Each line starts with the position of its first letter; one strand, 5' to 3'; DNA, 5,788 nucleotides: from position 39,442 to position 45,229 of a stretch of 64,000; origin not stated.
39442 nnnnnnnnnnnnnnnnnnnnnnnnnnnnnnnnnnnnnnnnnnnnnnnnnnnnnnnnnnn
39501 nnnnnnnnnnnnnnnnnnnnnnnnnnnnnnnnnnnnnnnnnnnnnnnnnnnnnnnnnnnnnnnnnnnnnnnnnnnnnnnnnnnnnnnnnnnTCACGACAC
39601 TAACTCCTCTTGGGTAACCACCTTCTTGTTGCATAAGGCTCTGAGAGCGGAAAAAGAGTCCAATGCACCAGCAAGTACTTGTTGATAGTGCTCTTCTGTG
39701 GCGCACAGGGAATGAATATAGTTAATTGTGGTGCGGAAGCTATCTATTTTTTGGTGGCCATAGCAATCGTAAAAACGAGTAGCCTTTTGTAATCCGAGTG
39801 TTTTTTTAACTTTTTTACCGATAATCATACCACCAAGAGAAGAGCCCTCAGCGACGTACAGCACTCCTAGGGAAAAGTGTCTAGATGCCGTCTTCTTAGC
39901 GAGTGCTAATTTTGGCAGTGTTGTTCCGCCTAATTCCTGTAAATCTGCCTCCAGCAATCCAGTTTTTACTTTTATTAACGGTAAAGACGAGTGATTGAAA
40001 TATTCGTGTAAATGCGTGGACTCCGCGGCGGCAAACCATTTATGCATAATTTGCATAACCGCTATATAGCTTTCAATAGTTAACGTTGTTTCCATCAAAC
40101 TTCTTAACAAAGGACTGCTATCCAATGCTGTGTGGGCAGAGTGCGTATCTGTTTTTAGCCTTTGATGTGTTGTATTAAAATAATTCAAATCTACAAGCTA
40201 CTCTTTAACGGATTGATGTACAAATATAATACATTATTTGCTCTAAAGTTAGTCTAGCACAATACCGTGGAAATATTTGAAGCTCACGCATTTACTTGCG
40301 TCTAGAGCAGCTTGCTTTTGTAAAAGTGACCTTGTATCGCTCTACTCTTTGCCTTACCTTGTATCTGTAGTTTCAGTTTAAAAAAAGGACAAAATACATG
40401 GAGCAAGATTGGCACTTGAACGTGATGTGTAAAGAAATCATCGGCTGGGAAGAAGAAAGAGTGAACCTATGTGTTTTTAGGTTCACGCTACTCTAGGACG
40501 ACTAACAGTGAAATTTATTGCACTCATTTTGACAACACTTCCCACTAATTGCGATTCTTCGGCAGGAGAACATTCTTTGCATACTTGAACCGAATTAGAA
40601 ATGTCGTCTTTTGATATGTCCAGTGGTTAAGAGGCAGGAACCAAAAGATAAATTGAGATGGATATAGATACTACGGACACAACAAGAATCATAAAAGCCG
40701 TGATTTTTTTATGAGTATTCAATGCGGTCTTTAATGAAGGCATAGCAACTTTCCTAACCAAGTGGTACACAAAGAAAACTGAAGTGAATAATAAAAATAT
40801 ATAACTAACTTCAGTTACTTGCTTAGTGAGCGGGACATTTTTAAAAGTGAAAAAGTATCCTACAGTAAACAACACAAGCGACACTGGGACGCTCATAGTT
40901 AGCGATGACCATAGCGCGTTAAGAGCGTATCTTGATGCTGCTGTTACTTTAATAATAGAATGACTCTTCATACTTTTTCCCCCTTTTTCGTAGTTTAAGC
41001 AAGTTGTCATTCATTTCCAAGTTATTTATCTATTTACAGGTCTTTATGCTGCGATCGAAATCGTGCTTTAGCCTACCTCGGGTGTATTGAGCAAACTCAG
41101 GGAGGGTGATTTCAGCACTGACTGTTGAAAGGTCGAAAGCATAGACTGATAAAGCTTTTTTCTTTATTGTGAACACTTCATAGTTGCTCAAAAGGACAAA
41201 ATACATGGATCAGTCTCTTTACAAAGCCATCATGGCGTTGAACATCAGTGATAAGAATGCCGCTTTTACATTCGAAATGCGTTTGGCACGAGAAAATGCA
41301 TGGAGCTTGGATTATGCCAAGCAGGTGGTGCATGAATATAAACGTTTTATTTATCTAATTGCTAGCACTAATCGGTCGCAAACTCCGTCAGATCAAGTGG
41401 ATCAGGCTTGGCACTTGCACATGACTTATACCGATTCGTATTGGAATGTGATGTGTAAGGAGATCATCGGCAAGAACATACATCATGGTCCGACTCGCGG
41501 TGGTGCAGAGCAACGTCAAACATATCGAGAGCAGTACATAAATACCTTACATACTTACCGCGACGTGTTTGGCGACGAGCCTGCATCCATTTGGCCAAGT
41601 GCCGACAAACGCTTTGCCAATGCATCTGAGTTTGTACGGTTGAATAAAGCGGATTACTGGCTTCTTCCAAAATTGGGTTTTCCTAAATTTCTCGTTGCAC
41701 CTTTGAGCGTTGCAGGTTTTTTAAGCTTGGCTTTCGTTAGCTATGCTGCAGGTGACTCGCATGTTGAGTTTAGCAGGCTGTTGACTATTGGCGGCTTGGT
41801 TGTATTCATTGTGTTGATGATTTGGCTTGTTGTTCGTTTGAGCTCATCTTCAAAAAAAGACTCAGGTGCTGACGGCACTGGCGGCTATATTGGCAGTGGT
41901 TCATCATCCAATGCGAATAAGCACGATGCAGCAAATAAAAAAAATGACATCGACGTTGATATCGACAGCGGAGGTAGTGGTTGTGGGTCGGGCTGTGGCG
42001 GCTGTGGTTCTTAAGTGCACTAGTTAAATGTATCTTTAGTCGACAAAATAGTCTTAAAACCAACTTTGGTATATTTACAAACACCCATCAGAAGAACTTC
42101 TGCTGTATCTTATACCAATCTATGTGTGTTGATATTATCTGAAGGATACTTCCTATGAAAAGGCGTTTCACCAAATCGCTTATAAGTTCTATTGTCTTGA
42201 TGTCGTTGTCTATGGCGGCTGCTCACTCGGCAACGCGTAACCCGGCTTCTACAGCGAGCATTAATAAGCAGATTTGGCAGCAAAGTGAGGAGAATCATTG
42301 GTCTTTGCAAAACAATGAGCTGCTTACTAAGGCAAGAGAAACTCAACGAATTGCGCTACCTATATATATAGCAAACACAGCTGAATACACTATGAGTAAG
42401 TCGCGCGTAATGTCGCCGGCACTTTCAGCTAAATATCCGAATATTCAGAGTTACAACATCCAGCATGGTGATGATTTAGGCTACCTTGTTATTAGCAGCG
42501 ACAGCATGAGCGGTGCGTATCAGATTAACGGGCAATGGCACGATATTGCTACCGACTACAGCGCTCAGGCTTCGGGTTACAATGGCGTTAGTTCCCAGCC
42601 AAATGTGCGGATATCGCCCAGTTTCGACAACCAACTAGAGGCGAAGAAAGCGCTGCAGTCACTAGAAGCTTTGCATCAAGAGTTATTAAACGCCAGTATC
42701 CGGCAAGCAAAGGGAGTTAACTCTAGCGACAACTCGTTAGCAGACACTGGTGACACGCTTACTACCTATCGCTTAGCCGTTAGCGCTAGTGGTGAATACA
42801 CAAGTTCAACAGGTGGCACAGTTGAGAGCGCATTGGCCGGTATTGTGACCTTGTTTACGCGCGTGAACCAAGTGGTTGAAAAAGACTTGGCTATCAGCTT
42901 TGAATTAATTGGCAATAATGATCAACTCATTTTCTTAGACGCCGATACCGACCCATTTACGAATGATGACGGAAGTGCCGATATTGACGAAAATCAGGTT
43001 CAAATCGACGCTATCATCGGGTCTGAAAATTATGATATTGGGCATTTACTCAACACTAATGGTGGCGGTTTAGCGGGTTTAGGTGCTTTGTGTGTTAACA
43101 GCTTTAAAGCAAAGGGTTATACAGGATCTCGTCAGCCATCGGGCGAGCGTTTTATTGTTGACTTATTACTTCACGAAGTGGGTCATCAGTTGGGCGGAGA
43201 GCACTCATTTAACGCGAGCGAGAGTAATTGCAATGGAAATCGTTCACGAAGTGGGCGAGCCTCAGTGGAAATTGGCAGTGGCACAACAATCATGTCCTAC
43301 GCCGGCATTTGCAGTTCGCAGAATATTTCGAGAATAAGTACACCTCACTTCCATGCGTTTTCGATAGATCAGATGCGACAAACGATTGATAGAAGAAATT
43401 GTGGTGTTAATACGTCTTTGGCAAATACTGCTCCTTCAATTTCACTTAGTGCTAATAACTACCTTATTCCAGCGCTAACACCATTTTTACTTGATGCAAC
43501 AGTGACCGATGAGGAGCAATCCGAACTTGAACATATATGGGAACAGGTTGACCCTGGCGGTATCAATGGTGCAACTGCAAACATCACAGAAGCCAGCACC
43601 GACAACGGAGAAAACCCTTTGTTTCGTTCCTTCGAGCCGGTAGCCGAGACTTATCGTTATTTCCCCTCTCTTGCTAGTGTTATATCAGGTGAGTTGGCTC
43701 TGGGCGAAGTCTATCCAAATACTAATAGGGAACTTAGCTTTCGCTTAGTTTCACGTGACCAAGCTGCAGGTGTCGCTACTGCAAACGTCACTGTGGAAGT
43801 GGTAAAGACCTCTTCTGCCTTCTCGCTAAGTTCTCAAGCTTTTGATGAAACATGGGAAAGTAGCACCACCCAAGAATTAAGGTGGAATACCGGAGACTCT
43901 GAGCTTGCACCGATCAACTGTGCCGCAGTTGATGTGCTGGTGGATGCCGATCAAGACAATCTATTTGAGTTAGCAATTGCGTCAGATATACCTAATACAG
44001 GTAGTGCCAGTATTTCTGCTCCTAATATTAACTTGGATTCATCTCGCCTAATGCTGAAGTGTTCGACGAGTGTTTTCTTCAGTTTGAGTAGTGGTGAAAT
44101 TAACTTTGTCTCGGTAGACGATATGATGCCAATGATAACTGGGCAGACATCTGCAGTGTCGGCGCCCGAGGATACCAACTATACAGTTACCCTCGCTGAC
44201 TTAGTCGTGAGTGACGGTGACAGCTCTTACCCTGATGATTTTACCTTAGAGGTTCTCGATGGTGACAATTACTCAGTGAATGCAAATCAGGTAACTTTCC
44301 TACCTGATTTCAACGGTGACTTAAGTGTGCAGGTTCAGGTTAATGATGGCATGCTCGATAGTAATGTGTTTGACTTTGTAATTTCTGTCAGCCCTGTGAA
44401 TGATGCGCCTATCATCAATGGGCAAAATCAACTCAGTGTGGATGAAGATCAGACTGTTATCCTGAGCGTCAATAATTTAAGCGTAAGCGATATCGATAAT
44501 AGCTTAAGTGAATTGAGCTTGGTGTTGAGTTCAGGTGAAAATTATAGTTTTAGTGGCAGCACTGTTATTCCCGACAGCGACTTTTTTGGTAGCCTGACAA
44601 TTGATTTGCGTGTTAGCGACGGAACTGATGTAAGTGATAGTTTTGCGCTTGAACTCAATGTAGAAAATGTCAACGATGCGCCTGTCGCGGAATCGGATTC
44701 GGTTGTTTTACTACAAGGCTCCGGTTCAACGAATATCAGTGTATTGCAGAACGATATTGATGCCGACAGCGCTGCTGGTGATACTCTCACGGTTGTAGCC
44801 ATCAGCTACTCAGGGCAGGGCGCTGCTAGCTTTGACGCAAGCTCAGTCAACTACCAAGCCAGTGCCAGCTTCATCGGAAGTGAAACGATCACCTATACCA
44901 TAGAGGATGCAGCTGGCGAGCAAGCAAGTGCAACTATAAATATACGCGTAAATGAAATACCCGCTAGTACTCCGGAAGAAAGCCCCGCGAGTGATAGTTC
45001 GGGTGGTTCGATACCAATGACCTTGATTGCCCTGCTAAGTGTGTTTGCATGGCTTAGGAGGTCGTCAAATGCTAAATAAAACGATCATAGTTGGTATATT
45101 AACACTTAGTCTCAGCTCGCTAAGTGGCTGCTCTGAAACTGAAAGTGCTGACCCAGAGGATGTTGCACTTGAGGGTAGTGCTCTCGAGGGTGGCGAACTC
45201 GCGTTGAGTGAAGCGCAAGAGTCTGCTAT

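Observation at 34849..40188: Bacteriophytochrome photosensory operon with an intercalated hybrid kinase (bphO, hybrid HK, bphP with HWE kinase and REC)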

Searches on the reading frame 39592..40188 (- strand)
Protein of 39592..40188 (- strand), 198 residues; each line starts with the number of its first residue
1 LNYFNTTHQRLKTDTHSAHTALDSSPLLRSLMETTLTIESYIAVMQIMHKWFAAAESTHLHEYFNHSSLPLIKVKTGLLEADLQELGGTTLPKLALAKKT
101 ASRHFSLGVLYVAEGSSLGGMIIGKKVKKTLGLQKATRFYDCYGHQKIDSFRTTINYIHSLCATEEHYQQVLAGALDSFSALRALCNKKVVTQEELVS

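Call 6: search_protein_families(library=pfam, proteins=[window:39592-40188:-], max_evalue=0.01)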
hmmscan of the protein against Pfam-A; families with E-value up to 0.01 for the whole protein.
window:39592-40188:- (198 aa): 1 family
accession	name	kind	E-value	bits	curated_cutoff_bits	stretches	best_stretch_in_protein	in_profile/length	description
PF01126.25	Heme_oxygenase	-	2.2e-11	44.4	23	1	8-185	4-201/204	Heme oxygenase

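Call 8: search_protein_families(library=ncbifam, proteins=[window:39592-40188:-], max_evalue=0.01)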
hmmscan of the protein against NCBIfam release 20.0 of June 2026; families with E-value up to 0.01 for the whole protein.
window:39592-40188:- (198 aa): 0 families

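Call 30: search_solved_structures(query=window:39592-40188:-, max_evalue=0.01, show_alignments=1)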
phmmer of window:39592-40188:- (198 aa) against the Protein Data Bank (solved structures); distinct sequences matched with E-value up to 0.01: 1.
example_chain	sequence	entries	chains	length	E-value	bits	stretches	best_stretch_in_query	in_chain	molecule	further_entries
1j77_A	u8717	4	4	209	3.2e-05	27.3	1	6-185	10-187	HemO | Heme oxygenase 1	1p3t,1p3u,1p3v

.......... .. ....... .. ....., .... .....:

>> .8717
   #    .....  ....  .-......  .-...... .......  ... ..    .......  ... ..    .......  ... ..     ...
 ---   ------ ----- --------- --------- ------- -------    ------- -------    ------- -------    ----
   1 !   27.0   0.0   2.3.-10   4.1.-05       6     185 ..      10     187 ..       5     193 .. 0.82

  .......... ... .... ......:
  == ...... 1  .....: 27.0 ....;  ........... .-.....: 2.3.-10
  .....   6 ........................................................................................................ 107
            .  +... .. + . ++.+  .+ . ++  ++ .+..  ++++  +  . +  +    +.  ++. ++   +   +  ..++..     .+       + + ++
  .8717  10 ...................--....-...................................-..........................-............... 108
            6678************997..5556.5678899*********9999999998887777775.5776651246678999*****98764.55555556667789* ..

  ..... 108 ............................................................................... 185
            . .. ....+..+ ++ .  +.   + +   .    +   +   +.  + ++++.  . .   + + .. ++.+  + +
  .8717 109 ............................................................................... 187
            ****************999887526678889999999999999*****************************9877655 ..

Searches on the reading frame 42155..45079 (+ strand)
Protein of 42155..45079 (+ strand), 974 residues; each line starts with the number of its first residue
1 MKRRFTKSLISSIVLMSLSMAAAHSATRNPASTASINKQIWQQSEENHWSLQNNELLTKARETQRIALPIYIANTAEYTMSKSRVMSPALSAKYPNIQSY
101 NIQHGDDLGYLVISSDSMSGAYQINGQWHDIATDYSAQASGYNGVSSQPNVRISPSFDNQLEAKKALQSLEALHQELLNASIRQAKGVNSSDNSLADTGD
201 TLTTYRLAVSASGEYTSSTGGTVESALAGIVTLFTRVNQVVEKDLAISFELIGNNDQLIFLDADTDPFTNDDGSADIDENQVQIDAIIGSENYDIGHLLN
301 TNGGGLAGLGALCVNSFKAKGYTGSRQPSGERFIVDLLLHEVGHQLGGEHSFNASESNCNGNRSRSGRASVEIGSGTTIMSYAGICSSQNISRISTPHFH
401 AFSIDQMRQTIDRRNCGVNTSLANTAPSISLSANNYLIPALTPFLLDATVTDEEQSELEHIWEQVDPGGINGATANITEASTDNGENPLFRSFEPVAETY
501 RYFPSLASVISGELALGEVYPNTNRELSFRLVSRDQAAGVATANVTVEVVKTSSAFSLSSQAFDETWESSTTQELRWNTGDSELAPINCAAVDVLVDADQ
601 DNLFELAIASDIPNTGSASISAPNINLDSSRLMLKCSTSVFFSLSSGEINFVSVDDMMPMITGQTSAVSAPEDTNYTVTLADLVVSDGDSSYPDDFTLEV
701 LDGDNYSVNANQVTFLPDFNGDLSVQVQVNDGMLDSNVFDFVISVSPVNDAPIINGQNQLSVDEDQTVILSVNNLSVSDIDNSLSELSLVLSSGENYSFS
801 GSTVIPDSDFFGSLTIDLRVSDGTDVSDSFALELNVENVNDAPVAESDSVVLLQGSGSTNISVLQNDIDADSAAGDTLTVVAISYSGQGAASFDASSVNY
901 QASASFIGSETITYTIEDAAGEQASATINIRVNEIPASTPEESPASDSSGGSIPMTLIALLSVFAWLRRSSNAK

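Call 7: search_protein_families(library=pfam, proteins=[window:42155-45079:+], max_evalue=0.001)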
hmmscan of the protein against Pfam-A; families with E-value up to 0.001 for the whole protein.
window:42155-45079:+ (974 aa): 7 families
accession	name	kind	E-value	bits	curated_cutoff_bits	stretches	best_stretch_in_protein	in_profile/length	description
PF13583.11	Reprolysin_4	-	4.2e-34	118.4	22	1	201-407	1-199/203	Metallo-peptidase family M12B Reprolysin-like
PF13582.12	Reprolysin_3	-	3e-23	83.1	22.4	1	229-351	3-123/123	Metallo-peptidase family M12B Reprolysin-like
PF17963.7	Big_9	-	1.4e-21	77.6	23.6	2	840-930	1-88/89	Bacterial Ig domain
PF13574.12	Reprolysin_2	-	2.7e-20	73.5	27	1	226-395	4-185/195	Metallo-peptidase family M12B Reprolysin-like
PF13688.12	Reprolysin_5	-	5.8e-19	69.5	27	1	202-390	2-194/196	Metallo-peptidase family M12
PF17892.7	Cadherin_5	-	4.6e-16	58.9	26.5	2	839-933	1-98/98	Cadherin-like domain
PF17803.7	Cadherin_4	-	3.5e-12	47.1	25.1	2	833-895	4-65/71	Bacterial cadherin-like domain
